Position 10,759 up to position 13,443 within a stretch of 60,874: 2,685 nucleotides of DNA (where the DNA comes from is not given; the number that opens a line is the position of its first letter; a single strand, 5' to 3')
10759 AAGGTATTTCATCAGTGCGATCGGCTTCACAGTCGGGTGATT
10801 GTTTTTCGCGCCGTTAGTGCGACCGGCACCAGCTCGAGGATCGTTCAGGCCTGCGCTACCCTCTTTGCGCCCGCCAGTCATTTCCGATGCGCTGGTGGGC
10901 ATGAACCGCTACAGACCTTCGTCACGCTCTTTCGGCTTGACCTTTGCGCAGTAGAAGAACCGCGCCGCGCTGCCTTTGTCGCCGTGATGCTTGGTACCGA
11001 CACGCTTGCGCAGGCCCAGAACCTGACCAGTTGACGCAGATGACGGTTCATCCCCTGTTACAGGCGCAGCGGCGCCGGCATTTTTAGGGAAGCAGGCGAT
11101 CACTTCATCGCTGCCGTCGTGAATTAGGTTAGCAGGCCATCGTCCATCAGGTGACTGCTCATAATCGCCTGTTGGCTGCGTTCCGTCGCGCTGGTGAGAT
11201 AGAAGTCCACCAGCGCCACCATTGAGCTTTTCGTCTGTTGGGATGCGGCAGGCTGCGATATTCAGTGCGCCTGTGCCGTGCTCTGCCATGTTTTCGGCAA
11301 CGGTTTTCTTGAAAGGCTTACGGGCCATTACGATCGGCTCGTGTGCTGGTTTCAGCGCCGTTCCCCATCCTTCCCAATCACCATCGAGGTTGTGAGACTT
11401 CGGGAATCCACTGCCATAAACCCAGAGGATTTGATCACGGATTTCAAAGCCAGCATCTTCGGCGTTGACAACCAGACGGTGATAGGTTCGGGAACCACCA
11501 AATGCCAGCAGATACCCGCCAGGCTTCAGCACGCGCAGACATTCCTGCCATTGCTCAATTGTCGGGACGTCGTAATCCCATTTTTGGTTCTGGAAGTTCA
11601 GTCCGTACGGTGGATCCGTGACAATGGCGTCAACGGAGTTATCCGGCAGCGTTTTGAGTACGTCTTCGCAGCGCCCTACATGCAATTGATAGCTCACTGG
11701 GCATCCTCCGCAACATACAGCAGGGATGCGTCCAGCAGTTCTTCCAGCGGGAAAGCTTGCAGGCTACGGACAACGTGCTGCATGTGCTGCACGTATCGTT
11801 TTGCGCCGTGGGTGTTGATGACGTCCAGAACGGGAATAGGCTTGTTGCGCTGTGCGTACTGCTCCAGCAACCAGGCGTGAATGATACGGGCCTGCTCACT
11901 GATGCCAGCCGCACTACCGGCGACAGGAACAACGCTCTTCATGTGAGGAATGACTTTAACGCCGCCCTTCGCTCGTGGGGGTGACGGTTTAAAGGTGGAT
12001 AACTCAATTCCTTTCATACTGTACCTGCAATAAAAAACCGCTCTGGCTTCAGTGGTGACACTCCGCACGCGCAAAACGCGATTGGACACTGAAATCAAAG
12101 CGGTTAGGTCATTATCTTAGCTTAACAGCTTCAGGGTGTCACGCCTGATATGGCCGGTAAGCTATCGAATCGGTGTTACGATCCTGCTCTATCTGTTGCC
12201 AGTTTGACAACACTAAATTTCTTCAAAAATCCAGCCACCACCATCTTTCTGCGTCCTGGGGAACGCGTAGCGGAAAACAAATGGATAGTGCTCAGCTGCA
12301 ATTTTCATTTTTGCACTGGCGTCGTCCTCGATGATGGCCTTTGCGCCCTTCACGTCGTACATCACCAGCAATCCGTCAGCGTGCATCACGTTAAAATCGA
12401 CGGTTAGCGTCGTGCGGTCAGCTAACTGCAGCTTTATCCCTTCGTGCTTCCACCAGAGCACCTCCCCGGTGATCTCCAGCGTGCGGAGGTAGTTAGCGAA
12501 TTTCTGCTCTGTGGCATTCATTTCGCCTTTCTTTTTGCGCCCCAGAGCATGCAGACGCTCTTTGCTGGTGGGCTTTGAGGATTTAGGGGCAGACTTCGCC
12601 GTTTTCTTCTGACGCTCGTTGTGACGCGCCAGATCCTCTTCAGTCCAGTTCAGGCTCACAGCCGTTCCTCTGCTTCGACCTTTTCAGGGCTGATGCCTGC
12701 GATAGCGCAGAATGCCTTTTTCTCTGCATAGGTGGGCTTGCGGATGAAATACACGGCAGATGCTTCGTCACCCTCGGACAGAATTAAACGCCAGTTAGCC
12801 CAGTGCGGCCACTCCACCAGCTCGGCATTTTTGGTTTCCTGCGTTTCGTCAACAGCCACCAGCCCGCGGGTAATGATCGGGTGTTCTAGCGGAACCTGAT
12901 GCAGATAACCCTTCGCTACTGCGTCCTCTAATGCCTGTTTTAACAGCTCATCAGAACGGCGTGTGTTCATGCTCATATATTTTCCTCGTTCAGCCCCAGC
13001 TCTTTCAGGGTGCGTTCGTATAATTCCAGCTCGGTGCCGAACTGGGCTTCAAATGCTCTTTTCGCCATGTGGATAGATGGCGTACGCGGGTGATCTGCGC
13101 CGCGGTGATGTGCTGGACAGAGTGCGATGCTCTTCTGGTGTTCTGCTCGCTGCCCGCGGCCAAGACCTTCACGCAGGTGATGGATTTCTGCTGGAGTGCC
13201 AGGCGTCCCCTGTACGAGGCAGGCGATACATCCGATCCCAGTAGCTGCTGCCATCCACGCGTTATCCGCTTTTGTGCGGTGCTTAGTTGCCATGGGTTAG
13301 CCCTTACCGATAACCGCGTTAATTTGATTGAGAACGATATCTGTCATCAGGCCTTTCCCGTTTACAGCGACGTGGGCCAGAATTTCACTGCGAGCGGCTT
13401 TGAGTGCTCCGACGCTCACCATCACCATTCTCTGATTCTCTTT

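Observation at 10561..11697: DNA methyltransferase gene split by a single in-frame amber codon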

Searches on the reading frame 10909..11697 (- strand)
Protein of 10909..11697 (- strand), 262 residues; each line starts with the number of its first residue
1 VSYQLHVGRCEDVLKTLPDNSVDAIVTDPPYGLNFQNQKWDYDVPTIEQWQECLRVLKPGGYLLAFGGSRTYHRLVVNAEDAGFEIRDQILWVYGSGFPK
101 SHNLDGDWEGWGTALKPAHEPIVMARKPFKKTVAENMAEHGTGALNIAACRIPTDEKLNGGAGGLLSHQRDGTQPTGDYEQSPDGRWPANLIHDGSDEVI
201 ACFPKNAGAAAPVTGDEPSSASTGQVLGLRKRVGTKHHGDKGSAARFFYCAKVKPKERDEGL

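Call 6: search_protein_families(library=pfam, proteins=[window:10912-11697:-])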
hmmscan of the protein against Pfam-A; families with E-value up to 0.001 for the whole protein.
window:10912-11697:- (262 aa): 1 family
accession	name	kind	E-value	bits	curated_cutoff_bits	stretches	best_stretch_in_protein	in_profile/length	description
PF01555.25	N6_N4_Mtase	-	2.1e-13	51.2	26.7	1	22-138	1-111/221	DNA methylase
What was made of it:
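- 10909..11697 (-): N-fragment ORF: 262 aa plus TAG. GTG start overlapping the TGA of the upstream ORF (GTGA). Holds motif IV DPPY and the variable middle region. PF01555 positions 1-111 (call 6).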

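Call 12: find_encoding_contigs(protein=window:10909-11697:-, flank=6000, max_places=10)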
Protein window:10909-11697:- (262 aa): no gene with exactly this product is on record in the collection.

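Call 14: find_encoding_contigs(protein=window:10912-11697:-, flank=6000, max_places=10)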
Protein seq(262 aa) (262 aa): no gene with exactly this product is on record in the collection.

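Call 49: find_homologous_proteins(query=window:10912-11697:-)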
Query seq(262 aa) (262 aa): 8000 proteins with E <= 0.001 among 8000 candidates; the best 120 are listed.
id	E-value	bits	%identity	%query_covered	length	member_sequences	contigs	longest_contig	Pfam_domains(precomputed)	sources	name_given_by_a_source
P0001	2.8e-170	583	92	100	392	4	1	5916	PF01555.25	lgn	-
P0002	3.5e-161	553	87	100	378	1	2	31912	PF01555.25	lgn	-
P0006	2.0e-158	544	86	100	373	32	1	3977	PF01555.25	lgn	-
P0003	3.3e-158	543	86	100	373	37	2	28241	PF01555.25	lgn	-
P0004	7.5e-155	532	85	100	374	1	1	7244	PF01555.25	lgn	-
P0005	1.9e-153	528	85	100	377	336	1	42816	PF01555.25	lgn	-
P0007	9.6e-152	522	83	100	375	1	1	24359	PF01555.25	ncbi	ncbi:TPA: DNA-methyltransferase [Pluralibacter gergoviae]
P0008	1.1e-145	502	81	100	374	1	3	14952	PF01555.25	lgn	-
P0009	9.7e-143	493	80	100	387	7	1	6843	PF13847.13,PF01555.25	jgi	jgi:site-specific DNA-methyltransferase (adenine-specific)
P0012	2.8e-142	491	80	100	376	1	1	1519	PF08241.19,PF01555.25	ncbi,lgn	ncbi:TPA: site-specific DNA-methyltransferase [Enterobacter roggenkampii]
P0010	3.7e-142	491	79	100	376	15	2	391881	PF01555.25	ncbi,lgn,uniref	ncbi:site-specific DNA-methyltransferase [Enterobacter cancerogenus]|uniref:site-specific DNA-methyl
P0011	4.8e-142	490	79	100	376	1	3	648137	PF01555.25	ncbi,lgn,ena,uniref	ncbi:site-specific DNA-methyltransferase [Enterobacter ludwigii]|uniref:DNA-methyltransferase n=1 Ta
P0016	1.2e-141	489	79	100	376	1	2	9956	PF01555.25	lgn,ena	-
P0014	1.3e-141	489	79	100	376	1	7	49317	PF01555.25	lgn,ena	-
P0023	6.3e-141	487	78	100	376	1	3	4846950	PF01555.25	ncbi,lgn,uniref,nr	ncbi:hypothetical protein R1TS_20390 [Enterobacter cloacae]|uniref:DNA-methyltransferase n=1 Tax=Ent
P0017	7.0e-141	487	79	100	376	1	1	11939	PF01555.25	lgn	-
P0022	1.2e-140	486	78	100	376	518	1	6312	PF01555.25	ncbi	ncbi:TPA: DNA-methyltransferase [Enterobacter hormaechei subsp. steigerwaltii]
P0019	2.5e-140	485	78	100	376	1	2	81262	PF01555.25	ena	-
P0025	2.9e-140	485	78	100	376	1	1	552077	PF01555.25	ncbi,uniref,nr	ncbi:site-specific DNA-methyltransferase [Enterobacter sp. V87_3]|uniref:DNA-methyltransferase n=1 T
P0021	4.1e-140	484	78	100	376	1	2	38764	PF01555.25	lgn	-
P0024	1.3e-139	482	78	100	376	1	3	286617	PF01555.25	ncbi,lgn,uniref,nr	ncbi:DNA-methyltransferase [Citrobacter freundii]|uniref:DNA-methyltransferase n=1 Tax=Citrobacter f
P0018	2.0e-139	482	77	100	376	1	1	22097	PF01555.25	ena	-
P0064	2.2e-139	482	77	100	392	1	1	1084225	PF01555.25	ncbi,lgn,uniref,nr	ncbi:site-specific DNA-methyltransferase [Erwinia sp. JUb26]|uniref:DNA-methyltransferase n=1 Tax=Er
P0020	5.9e-139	480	78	100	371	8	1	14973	PF01555.25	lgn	-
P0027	5.9e-139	480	78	100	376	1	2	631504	PF01555.25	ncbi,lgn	-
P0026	5.9e-139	480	78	100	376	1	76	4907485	PF01555.25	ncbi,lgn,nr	ncbi:site-specific DNA-methyltransferase [Salmonella enterica]|nr:site-specific DNA-methyltransferas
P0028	2.1e-138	478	77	100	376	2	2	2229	PF01555.25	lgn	-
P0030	2.6e-138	478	78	100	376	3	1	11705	PF01555.25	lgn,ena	-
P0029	7.1e-138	477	76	100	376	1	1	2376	PF01555.25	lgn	-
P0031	7.8e-138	477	77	100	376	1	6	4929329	PF01555.25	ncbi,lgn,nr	ncbi:site-specific DNA-methyltransferase [Salmonella enterica]|nr:site-specific DNA-methyltransferas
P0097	1.3e-136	473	77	100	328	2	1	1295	PF01555.25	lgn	-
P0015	1.6e-136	472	78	100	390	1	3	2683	PF01555.25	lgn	-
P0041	2.2e-136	472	77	100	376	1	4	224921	PF01555.25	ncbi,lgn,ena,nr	ncbi:TPA: site-specific DNA-methyltransferase [Citrobacter amalonaticus]|nr:site-specific DNA-methyl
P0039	1.2e-135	469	76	100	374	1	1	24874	PF01555.25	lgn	-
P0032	1.2e-135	469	76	100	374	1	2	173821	PF01555.25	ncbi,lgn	ncbi:TPA: site-specific DNA-methyltransferase [Klebsiella pneumoniae]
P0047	1.3e-135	469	77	100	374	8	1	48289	PF01555.25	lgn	-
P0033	1.8e-135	469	75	100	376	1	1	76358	PF01555.25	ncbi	ncbi:DNA-methyltransferase [Citrobacter freundii]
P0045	1.8e-135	469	77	100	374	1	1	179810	PF01555.25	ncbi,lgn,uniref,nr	ncbi:DNA-methyltransferase [Enterobacter hormaechei]|uniref:DNA-methyltransferase n=1 Tax=Enterobact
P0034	2.1e-135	469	76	100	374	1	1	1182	PF01555.25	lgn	-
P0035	3.2e-135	468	76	100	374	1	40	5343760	PF01555.25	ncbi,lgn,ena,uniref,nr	ncbi:TPA: site-specific DNA-methyltransferase [Klebsiella pneumoniae]|uniref:DNA-methyltransferase n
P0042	3.3e-135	468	76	100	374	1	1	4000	PF01555.25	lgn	-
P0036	4.0e-135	468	75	100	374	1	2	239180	PF01555.25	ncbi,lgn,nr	ncbi:TPA: site-specific DNA-methyltransferase [Klebsiella pneumoniae]|nr:site-specific DNA-methyltra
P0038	4.4e-135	468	76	100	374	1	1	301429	PF01555.25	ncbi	ncbi:TPA: DNA-methyltransferase [Klebsiella pneumoniae]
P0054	1.1e-134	466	75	100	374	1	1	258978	PF01555.25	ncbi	ncbi:DNA-methyltransferase [Klebsiella pneumoniae]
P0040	1.1e-134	466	75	100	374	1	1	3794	PF01555.25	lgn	-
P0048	1.1e-134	466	75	100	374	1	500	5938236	PF01555.25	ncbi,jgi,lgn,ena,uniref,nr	ncbi:TPA: DNA-methyltransferase [Klebsiella pneumoniae]|jgi:hypothetical protein|uniref:Methyltransf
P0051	1.1e-134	466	75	100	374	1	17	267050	PF01555.25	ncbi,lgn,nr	ncbi:DNA-methyltransferase [Klebsiella pneumoniae]|nr:site-specific DNA-methyltransferase [Klebsiell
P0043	1.2e-134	466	75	100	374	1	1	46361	PF01555.25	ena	-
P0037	1.5e-134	466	75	100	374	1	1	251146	PF01555.25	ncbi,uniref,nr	ncbi:DNA-methyltransferase [Klebsiella pneumoniae]|uniref:DNA-methyltransferase n=1 Tax=Klebsiella p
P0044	1.6e-134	466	75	100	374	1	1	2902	PF01555.25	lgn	-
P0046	1.7e-134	466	75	100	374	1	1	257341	PF01555.25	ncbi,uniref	ncbi:DNA-methyltransferase [Klebsiella pneumoniae]|uniref:DNA-methyltransferase n=1 Tax=Klebsiella p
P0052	1.7e-134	466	75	100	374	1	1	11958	PF01555.25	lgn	-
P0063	3.5e-134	465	76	100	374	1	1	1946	PF01555.25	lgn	-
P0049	4.0e-134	464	75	100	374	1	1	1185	PF01555.25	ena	-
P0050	5.2e-134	464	75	100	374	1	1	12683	PF01555.25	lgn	-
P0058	8.0e-134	463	75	100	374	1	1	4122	PF01555.25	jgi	-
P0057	9.7e-134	463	73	100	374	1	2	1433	PF01555.25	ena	-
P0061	1.0e-133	463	75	100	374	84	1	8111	PF01555.25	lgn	-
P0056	1.8e-133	462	75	100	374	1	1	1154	PF01555.25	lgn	-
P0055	2.2e-133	462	75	100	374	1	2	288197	PF01555.25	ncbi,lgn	ncbi:TPA: site-specific DNA-methyltransferase [Klebsiella pneumoniae]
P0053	3.6e-133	461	75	100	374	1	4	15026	PF01555.25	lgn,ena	-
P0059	3.8e-133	461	75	100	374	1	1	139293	PF01555.25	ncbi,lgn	ncbi:TPA: site-specific DNA-methyltransferase [Klebsiella oxytoca]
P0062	7.7e-133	460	75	100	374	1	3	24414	PF01555.25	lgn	-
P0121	1.6e-132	459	77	97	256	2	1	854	PF01555.25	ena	-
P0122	2.2e-132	459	74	100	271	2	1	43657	PF01555.25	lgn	-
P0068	5.5e-132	457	74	100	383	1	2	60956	PF01555.25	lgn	-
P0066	6.4e-132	457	74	100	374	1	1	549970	PF01555.25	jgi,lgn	-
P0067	1.1e-131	456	74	100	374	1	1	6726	PF01555.25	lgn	-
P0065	1.2e-131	456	74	100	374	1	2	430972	PF01555.25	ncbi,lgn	ncbi:TPA: site-specific DNA-methyltransferase [Escherichia coli]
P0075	4.1e-131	455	74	100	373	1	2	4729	PF01555.25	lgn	-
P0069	5.2e-131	454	75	100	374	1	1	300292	PF01555.25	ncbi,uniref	ncbi:DNA-methyltransferase [Enterobacter cloacae]|uniref:DNA-methyltransferase n=1 Tax=Enterobacter 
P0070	1.3e-130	453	75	100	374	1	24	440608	PF01555.25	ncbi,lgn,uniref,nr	ncbi:site-specific DNA-methyltransferase [Salmonella enterica subsp. enterica serovar Newport]|unire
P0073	1.3e-130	453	75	100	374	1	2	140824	PF01555.25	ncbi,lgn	ncbi:DNA-methyltransferase [Salmonella enterica subsp. enterica serovar Newport]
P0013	7.4e-130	450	73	100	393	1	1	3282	PF01555.25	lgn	-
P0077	8.8e-130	450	75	100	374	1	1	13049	PF01555.25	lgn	-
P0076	1.2e-129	450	74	100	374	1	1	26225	PF01555.25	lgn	-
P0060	1.3e-129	450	73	100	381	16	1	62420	PF01555.25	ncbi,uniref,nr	ncbi:DNA methyltransferase [Klebsiella phage LASTA]|uniref:Site-specific DNA-methyltransferase HindI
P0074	1.5e-129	449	74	100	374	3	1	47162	PF01555.25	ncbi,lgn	-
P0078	1.9e-129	449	74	100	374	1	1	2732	PF01555.25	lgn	-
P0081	3.4e-129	448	74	100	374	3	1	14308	PF01555.25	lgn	-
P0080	3.6e-129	448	74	100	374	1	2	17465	PF01555.25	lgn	-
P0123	6.1e-129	447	84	84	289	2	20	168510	PF01258.24,PF01555.25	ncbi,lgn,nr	ncbi:TPA: hypothetical protein JG949_003028 [Enterobacter hormaechei subsp. steigerwaltii]|nr:hypoth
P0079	3.0e-128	445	71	100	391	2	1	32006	PF01555.25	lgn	-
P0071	4.0e-128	445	72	100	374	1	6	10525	PF01555.25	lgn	-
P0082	4.4e-128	445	74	100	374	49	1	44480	PF01555.25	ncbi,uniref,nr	ncbi:site-specific DNA-methyltransferase [Citrobacter sp. Cc139]|uniref:DNA-methyltransferase n=1 Ta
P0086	5.5e-128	444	76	94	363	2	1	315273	PF01555.25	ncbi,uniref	ncbi:DNA-methyltransferase [Pantoea trifolii]|uniref:DNA-methyltransferase n=1 Tax=Pantoea trifolii 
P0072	7.5e-128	444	72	100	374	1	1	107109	PF01555.25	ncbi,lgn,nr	ncbi:TPA: site-specific DNA-methyltransferase [Klebsiella pneumoniae]|nr:site-specific DNA-methyltra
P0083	3.1e-125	435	74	100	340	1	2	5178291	PF01555.25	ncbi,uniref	ncbi:site-specific DNA-methyltransferase [Citrobacter cronae]|uniref:DNA-methyltransferase n=1 Tax=C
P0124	7.1e-125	434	82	84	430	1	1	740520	PF00589.28,PF01555.25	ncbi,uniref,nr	ncbi:tyrosine-type recombinase/integrase [Pantoea sp. LS15]|uniref:tyrosine-type recombinase/integra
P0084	3.4e-124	432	72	100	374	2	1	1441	PF01555.25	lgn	-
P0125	5.0e-124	431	84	79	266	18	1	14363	PF01555.25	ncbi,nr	ncbi:DNA methylase [Klebsiella pneumoniae]|nr:DNA methyltransferase [Klebsiella pneumoniae] STU51508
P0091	2.1e-122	426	80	86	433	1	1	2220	PF01555.25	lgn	-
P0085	1.9e-119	416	70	100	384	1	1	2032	PF01555.25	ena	-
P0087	7.6e-119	414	68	100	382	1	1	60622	PF01555.25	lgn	-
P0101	3.1e-117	409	69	100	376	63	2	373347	PF01555.25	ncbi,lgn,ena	-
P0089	5.3e-116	405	67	100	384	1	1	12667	PF01555.25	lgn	-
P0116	1.7e-115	403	68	100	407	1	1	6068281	PF01555.25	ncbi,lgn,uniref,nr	ncbi:site-specific DNA-methyltransferase [Serratia sp. JSRIV004]|uniref:DNA-methyltransferase n=1 Ta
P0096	2.1e-115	403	69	100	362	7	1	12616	PF01555.25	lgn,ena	-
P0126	2.2e-115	403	67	99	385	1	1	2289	PF01555.25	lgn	-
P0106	9.1e-115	401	67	100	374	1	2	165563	PF01555.25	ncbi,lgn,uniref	ncbi:site-specific DNA-methyltransferase [Serratia fonticola]|uniref:site-specific DNA-methyltransfe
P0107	1.4e-114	400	68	100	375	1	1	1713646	PF01555.25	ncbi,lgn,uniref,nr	ncbi:DNA adenine methyltransferase YhdJ [Serratia grimesii]|uniref:DNA-methyltransferase n=1 Tax=Ser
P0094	1.5e-114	400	68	100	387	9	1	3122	PF01555.25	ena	-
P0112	1.5e-114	400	68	100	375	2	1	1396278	PF01555.25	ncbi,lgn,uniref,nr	ncbi:DNA adenine methyltransferase YhdJ [Serratia plymuthica]|uniref:DNA-methyltransferase n=1 Tax=S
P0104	1.7e-114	400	67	100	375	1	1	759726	PF01555.25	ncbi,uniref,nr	ncbi:site-specific DNA-methyltransferase [Pseudomonas lundensis]|uniref:DNA-methyltransferase n=1 Ta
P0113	3.1e-114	399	68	100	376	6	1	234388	PF01555.25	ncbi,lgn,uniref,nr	ncbi:site-specific DNA-methyltransferase [Serratia sp. BW106]|uniref:DNA-methyltransferase n=1 Tax=S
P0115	3.4e-114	399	68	100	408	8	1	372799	PF01555.25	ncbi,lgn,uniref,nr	ncbi:DNA-methyltransferase [Serratia liquefaciens]|uniref:DNA-methyltransferase n=1 Tax=Serratia liq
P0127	3.6e-114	399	81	78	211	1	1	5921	PF01555.25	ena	-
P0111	5.8e-114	398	67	100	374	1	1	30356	PF01555.25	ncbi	-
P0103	8.8e-114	398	68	100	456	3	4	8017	PF01555.25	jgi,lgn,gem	jgi:DNA modification methylase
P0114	1.2e-113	397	65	100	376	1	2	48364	PF01555.25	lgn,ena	-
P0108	1.5e-113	397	65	100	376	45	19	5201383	PF01555.25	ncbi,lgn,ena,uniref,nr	ncbi:site-specific DNA-methyltransferase [Serratia sp. OLHL2]|uniref:DNA-methyltransferase n=1 Tax=S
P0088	1.9e-113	397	67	100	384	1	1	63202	PF01555.25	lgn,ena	-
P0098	2.7e-112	393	68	100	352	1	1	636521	PF01555.25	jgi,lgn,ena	-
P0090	1.5e-111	390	66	100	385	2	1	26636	PF01555.25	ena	-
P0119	3.6e-111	389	66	100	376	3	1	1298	PF01555.25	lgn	-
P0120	5.8e-111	388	66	100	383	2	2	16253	PF01555.25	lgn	-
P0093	1.0e-110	388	65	100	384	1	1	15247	PF01555.25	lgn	-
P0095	3.9e-110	386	62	100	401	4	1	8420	PF01555.25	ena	-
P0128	7.4e-110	385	65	100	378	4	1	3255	PF01555.25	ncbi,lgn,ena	-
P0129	8.8e-110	385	66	100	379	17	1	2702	PF01555.25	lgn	-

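Call 52: find_encoding_contigs(protein=P0122, flank=3000, max_places=2)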
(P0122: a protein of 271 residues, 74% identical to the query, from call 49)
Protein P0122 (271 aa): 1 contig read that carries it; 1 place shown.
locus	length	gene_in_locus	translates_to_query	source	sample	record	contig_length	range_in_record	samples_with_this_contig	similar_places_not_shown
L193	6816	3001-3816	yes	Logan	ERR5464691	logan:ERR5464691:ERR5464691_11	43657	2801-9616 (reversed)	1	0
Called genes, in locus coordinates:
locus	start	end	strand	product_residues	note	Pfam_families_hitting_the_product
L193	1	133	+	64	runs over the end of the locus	-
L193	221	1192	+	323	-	-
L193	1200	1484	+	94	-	PF28165:GamL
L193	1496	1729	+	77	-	-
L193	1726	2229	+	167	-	-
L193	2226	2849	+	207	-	PF09588:YqaJ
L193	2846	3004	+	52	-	PF07026:DUF1317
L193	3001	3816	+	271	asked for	PF01555:N6_N4_Mtase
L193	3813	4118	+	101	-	PF01555:N6_N4_Mtase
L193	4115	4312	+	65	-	-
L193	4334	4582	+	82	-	PF24233:DUF7446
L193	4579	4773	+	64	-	-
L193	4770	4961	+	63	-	PF07131:DUF1382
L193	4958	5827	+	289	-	PF06319:MmcB-like (weak)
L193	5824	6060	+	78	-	PF01258:zf-dskA_traR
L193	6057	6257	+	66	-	-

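Call 63: search_protein_families(library=ncbifam, proteins=[window:10912-11697:-], max_evalue=0.001)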
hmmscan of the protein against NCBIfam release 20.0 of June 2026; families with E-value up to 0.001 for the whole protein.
window:10912-11697:- (262 aa): 4 families
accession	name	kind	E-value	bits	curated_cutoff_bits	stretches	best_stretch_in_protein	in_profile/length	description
NF050803.1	DnaMtaseCcrMCaul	equivalog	6.7e-09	35.1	830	1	5-37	6-38/350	adenine-specific DNA-methyltransferase CcrM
NF010253.0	PRK13699.1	subfamily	4.6e-08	33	244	1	6-92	5-97/226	DNA methyltransferase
TIGR01177.1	TIGR01177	hypoth_equivalog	6.5e-08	32.2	316.55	1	17-90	244-315/330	TIGR01177 family methyltransferase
NF008572.0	PRK11524.1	equivalog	9.8e-08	31.4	292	1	7-97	19-115/294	adenine-specific DNA-methyltransferase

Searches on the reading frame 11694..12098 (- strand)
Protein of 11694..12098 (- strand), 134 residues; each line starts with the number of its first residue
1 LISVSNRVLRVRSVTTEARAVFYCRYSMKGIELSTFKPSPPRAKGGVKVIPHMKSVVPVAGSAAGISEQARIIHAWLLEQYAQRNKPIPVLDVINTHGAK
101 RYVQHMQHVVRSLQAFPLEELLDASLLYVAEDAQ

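Call 37: search_protein_families(library=pfam, proteins=[window:11694-12098:-], max_evalue=0.01)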
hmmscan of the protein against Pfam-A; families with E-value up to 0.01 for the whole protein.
window:11694-12098:- (134 aa): 0 families

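Call 38: search_protein_families(library=phrogs, proteins=[window:11694-12098:-], max_evalue=0.001)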
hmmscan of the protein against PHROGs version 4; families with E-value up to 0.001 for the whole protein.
window:11694-12098:- (134 aa): 0 families
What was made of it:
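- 11694..12098 (-): Upstream 134-aa ORF of the same operon; its stop overlaps the methyltransferase GTG start. No family match (calls 37, 38).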

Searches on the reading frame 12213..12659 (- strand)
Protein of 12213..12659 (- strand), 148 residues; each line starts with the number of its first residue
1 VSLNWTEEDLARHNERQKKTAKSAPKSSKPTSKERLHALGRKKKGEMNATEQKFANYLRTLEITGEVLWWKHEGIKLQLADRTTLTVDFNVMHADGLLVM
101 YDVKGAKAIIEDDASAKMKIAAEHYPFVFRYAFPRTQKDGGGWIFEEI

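Call 37: search_protein_families(library=pfam, proteins=[window:12213-12659:-], max_evalue=0.01)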
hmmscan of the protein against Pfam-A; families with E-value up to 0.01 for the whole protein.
window:12213-12659:- (148 aa): 0 families

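Call 38: search_protein_families(library=phrogs, proteins=[window:12213-12659:-], max_evalue=0.001)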
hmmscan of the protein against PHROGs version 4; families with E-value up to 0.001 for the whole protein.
window:12213-12659:- (148 aa): 2 families
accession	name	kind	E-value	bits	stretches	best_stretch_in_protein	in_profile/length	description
phrog_190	-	DNA, RNA and nucleotide metabolism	1.1e-23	85.1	1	4-147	141-294/338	Holliday junction resolvase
phrog_18669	-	unknown function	1.7e-09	38.4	1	92-147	1-53/54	-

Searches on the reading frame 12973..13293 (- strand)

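Call 37: search_protein_families(library=pfam, proteins=[window:12973-13293:-], max_evalue=0.01)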
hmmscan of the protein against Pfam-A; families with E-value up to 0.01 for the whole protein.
window:12973-13293:- (106 aa): 2 families
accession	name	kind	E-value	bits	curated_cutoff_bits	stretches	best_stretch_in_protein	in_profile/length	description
PF16786.11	RecA_dep_nuc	-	2.5e-11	44.1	26.9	1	14-95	10-98/103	Recombination enhancement, RecA-dependent nuclease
PF06147.18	DUF968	-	0.0013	19.2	27.8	1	25-97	101-165/171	Protein of unknown function (DUF968)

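Call 38: search_protein_families(library=phrogs, proteins=[window:12973-13293:-], max_evalue=0.001)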
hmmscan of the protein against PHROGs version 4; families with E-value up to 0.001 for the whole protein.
window:12973-13293:- (106 aa): 2 families
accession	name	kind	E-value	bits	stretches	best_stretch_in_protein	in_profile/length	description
phrog_1588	-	unknown function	3.7e-32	111.9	1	1-103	18-117/132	-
phrog_2321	-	DNA, RNA and nucleotide metabolism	6.1e-05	24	1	7-66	81-137/186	Ref-like RecA filament endonuclease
